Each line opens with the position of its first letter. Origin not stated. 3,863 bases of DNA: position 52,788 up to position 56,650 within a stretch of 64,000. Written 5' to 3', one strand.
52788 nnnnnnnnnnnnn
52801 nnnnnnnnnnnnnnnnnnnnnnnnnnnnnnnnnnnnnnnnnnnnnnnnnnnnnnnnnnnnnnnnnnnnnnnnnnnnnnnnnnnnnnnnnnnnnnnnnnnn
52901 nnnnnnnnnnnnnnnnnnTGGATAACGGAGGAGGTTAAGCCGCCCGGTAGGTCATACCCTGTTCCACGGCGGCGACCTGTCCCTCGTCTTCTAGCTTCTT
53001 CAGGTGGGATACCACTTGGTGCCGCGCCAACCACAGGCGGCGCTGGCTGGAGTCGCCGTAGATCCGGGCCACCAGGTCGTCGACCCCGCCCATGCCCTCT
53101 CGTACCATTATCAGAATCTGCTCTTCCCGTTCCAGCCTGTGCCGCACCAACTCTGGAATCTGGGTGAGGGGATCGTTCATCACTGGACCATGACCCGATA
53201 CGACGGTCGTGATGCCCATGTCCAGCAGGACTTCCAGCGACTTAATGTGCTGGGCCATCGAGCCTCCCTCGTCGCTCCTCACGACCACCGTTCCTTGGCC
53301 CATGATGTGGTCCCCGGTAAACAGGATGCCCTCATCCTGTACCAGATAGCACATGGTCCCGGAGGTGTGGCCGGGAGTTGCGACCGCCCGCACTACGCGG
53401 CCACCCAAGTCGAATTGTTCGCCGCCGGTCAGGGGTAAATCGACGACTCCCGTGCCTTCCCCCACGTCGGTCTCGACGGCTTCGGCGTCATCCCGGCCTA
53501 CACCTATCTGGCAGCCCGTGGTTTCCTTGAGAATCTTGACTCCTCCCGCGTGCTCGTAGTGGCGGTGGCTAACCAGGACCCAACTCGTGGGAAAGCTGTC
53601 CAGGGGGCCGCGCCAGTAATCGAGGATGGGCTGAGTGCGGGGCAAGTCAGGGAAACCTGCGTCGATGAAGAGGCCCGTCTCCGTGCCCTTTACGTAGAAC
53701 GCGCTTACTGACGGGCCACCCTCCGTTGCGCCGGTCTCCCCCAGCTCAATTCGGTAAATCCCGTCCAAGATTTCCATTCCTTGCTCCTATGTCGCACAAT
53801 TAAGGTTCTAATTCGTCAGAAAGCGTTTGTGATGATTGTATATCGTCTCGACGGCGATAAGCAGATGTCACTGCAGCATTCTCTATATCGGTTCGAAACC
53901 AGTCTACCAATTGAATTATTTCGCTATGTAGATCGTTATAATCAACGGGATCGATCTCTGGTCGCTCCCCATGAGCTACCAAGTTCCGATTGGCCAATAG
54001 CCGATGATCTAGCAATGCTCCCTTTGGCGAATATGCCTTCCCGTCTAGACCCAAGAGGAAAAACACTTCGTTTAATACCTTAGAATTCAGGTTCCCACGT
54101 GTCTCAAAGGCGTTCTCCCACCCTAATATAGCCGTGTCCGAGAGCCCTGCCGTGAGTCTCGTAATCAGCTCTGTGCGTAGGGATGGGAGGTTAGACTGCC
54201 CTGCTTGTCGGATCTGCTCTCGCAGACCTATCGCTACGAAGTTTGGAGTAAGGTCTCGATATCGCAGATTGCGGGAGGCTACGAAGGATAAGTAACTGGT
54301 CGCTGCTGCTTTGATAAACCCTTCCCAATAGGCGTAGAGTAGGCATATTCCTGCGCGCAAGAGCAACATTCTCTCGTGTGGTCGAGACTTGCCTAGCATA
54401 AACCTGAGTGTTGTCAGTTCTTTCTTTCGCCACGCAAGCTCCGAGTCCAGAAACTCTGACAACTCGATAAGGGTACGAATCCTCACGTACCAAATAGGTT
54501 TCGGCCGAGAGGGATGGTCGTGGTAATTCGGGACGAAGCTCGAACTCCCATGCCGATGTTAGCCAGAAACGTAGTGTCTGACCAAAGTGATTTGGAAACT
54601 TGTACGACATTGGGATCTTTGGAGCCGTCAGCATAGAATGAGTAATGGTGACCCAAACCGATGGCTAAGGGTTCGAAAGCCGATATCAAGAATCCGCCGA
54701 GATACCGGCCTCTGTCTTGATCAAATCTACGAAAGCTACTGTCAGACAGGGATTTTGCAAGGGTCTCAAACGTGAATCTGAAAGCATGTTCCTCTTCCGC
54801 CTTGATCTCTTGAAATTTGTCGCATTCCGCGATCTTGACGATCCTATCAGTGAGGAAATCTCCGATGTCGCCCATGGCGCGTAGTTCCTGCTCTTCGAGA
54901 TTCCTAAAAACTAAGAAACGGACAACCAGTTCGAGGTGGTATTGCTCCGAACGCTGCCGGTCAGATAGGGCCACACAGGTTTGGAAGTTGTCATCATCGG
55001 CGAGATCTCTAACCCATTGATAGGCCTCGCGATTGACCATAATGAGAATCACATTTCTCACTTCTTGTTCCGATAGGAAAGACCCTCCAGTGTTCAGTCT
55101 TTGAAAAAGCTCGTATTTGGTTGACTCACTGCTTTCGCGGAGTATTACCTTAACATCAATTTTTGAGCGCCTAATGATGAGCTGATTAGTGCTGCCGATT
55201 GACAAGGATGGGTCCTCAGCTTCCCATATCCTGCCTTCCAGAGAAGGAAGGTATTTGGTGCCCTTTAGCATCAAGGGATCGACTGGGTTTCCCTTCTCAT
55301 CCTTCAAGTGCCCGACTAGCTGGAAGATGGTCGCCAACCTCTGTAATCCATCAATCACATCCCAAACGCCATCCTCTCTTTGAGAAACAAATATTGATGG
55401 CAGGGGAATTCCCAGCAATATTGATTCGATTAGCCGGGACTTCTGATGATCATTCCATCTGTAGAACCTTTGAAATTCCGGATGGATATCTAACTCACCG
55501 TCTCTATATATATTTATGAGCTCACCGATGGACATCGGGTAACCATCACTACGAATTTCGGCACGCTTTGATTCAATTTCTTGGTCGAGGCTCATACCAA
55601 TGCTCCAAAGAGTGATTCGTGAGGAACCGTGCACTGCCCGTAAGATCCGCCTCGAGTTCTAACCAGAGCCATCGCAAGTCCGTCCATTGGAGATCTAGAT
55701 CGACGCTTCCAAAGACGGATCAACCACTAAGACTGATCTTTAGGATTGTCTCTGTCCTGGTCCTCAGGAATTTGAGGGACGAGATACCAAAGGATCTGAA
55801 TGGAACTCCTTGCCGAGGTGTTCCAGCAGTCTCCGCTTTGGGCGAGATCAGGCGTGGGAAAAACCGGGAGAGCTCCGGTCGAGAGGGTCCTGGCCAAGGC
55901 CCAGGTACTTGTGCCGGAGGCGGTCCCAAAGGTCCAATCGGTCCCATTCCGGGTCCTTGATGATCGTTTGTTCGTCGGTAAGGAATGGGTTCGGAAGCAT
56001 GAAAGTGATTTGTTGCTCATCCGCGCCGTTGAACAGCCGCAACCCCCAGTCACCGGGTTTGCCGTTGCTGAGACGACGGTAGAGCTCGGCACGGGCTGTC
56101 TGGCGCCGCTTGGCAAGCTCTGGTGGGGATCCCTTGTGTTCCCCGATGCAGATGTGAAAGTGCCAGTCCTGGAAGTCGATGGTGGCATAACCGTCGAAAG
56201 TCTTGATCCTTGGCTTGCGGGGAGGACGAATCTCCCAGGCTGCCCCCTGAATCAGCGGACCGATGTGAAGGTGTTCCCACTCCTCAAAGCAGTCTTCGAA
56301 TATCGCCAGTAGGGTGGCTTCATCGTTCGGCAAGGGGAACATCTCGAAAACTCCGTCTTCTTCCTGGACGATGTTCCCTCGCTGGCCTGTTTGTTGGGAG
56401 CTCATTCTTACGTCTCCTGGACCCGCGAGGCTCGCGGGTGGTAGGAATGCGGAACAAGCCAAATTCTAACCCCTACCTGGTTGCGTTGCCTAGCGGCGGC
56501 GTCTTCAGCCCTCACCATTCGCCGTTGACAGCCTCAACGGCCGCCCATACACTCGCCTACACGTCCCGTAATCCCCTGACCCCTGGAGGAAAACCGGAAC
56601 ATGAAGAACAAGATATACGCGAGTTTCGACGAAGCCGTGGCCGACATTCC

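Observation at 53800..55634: Low-GC two-gene module: DUF262 (ParB-like) protein translationally coupled to a RiboL-PSP-type HEPN protein, a candidate anti-phage or abortive-infection system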

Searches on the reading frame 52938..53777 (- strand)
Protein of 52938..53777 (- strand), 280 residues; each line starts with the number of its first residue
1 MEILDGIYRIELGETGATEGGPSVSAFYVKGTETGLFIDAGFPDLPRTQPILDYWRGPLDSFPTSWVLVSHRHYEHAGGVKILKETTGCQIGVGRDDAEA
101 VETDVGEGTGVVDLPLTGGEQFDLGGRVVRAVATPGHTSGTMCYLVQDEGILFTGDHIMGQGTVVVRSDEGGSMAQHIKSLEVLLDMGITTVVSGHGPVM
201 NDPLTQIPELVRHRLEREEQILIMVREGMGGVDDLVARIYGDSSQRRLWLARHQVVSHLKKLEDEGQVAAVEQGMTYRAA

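Call 71: search_protein_families(library=pfam, proteins=[window:52938-53777:-], max_evalue=0.001)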
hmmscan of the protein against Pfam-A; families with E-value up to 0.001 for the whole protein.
window:52938-53777:- (280 aa): 2 families
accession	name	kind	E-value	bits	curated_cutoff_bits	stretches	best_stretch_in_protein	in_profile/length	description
PF00753.33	Lactamase_B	-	4.4e-18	66.4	22.7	1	23-196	5-196/196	Metallo-beta-lactamase superfamily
PF17778.7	BLACT_WH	-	5e-10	39.6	22.8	1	232-272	2-42/46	Beta-lactamase associated winged helix domain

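Call 80: find_related_loci(query=window:52938-53777:-, collection=metagenome_contigs, flank=6000)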
Query window:52938-53777:- (280 aa) in metagenome_contigs; peptide patterns used: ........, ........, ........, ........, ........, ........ (x = any residue, [..] = any of these).
344 stretches matched a pattern; 3 encode a relative of the query (tblastn E <= 1e-3); 3 distinct loci.
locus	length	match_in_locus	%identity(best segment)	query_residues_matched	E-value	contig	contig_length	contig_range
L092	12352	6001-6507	29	59-219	4e-14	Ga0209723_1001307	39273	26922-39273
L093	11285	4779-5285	29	59-219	4e-14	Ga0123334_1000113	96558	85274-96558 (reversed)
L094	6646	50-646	31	3-196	2e-12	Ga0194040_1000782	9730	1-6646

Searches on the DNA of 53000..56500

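Call 88: search_rna_families(source=window, start=53000, end=56500, threshold=evalue, max_evalue=1)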
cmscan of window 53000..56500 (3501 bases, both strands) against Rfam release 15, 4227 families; matches with E-value up to 1: 0.
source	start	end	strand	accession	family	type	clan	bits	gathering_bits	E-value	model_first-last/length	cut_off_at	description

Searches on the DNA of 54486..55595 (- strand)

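Call 81: search_dna_similar(query=L089:52-1755:+, collection=ecoli_genomes, mode=distant, max_rows=25, rows=spread)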
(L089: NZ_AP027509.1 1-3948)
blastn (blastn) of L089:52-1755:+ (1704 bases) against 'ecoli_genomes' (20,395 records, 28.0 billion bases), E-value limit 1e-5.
Records with a match: 14; places in all: 16; records where one place covers at least 80% of the query: 4.
Genomes with a match: 14 of 5426; with a place that covers at least 80% of the query: 4. Places per genome that has any: lowest 1, median 1, highest 3. On chromosomes: 10 places; on plasmids: 6.
Best place of each record, by identity: >=99% 4; 60-80% 10.
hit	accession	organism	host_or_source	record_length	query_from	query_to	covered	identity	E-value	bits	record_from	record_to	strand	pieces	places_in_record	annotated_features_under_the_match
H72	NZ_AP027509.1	Escherichia coli strain LR-27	Homo sapiens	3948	1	1704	100%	100.0%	0e+0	3074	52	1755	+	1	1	DUF262 domain-containing protein | HEPN domain-containing protein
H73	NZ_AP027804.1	Escherichia coli strain 2017.10.01CC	Homo sapiens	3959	1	1704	100%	99.9%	0e+0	3069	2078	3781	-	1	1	DUF262 domain-containing protein | HEPN domain-containing protein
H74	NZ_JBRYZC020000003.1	Escherichia coli strain APEC_AN-25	Gallus gallus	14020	1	1704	100%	99.9%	0e+0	3069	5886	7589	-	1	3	DUF262 domain-containing protein | HEPN domain-containing protein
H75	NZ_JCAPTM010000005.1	Escherichia coli strain ES10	Aquarana catesbeiana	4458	1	1704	100%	99.8%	0e+0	3060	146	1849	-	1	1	DUF262 domain-containing protein | HEPN domain-containing protein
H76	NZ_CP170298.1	Escherichia coli strain BKQWHE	Homo sapiens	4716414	56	458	24%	68.8%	1e-33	154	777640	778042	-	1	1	GmrSD restriction endonuclease domain-containing protein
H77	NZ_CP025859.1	Escherichia coli strain 504239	Homo sapiens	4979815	56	458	24%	68.6%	6e-32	150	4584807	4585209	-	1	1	GmrSD restriction endonuclease domain-containing protein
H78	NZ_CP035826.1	Escherichia coli strain 67-1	Homo sapiens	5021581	56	458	24%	68.6%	6e-32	150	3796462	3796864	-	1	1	GmrSD restriction endonuclease domain-containing protein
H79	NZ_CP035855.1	Escherichia coli TW11681 strain TW11681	-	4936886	56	458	24%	68.6%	6e-32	150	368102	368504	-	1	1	GmrSD restriction endonuclease domain-containing protein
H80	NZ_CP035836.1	Escherichia coli strain WS1933D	Homo sapiens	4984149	56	458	24%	68.6%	6e-32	150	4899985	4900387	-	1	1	GmrSD restriction endonuclease domain-containing protein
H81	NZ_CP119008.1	Escherichia coli strain CE0011b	Bos taurus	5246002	56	458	24%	68.6%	6e-32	150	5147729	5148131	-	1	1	GmrSD restriction endonuclease domain-containing protein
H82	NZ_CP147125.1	Escherichia coli strain KMi012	river water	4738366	56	458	24%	68.6%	6e-32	150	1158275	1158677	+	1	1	GmrSD restriction endonuclease domain-containing protein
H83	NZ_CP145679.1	Escherichia coli strain S1-NGR-02-A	Homo sapiens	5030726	56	458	24%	68.6%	6e-32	150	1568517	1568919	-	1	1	GmrSD restriction endonuclease domain-containing protein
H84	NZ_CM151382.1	Escherichia coli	Homo sapiens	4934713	56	458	24%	68.6%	6e-32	150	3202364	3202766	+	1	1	GmrSD restriction endonuclease domain-containing protein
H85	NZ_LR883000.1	Escherichia coli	-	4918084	56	458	24%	68.6%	6e-32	150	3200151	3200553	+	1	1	DUF262 domain-containing protein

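Call 82: get_annotated_region(hit=H77, flank=6000)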
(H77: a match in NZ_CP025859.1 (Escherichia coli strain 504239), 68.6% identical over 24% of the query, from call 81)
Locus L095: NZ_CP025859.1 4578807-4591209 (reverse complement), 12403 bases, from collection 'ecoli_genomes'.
description: Escherichia coli strain 504239 chromosome, complete genome
organism: Escherichia coli strain 504239 (NCBI taxid 562)
replicon: chromosome; assembly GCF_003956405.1
host: Homo sapiens; source: stool; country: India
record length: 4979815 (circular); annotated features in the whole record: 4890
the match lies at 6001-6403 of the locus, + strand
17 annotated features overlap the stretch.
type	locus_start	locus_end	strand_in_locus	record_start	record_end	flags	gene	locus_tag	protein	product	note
CDS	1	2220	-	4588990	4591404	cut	-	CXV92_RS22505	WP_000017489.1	replication endonuclease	-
CDS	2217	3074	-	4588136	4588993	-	-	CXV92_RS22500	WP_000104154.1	DNA adenine methylase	-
CDS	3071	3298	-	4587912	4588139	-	-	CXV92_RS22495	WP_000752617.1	TraR/DksA family transcriptional regulator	-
CDS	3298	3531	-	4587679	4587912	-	-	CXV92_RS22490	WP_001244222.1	DUF2732 family protein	-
CDS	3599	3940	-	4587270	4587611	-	-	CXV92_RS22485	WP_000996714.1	DUF5347 family protein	-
CDS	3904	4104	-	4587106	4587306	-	-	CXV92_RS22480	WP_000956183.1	phage filamentation protein Fil family protein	-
CDS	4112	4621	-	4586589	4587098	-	-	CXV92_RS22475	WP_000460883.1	phage regulatory CII family protein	-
CDS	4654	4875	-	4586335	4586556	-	-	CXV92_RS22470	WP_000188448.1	hypothetical protein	-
CDS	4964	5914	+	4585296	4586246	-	-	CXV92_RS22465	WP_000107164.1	phage repressor protein CI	-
CDS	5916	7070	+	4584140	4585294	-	-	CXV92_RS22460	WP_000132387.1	GmrSD restriction endonuclease domain-containing protein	-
CDS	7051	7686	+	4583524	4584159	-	-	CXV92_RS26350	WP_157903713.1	HEPN domain-containing protein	-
CDS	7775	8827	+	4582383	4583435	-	-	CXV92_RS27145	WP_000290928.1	phage integrase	-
CDS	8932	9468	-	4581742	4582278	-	rcdA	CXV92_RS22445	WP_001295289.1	DNA-binding transcriptional regulator RcdA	-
CDS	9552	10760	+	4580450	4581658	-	ybjJ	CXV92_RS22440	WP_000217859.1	MFS transporter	-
CDS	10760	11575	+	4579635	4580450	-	ybjI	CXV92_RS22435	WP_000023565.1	5-amino-6-(5-phospho-D-ribitylamino)uracil phosphatase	-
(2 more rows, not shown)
